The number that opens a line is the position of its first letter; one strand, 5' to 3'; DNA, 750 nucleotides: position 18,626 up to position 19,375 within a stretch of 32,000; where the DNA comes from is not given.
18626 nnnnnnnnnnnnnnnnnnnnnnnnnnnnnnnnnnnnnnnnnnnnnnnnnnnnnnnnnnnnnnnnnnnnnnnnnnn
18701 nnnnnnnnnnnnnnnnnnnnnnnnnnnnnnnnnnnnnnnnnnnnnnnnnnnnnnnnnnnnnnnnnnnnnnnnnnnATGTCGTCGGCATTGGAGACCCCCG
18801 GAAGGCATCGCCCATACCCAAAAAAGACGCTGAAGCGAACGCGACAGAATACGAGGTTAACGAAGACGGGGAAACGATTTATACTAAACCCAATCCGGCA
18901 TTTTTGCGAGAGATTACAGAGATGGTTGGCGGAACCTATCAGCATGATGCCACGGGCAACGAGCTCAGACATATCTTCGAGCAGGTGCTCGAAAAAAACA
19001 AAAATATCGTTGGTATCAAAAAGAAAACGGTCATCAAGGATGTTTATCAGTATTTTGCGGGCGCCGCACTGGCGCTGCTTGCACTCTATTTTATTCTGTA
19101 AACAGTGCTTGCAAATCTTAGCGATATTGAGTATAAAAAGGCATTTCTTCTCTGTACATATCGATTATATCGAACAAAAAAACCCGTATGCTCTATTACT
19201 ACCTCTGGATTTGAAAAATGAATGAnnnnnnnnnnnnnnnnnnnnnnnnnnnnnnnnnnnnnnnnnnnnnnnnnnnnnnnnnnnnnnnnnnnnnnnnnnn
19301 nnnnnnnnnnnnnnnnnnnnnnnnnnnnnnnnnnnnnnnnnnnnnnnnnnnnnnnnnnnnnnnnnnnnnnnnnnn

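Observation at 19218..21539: TPR-CHAT protease with an intact His/Cys dyad encoded as the first gene of the locus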

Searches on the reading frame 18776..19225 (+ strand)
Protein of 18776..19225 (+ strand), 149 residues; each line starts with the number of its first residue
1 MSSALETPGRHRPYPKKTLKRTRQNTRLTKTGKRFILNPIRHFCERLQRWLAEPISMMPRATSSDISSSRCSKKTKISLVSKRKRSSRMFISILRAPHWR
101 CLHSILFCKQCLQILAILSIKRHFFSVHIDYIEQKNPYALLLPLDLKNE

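Call 11: search_protein_families(library=ncbifam, proteins=[window:18776-19225:+], max_evalue=0.01)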
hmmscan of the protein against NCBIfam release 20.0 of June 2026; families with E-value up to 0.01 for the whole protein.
window:18776-19225:+ (149 aa): 0 families
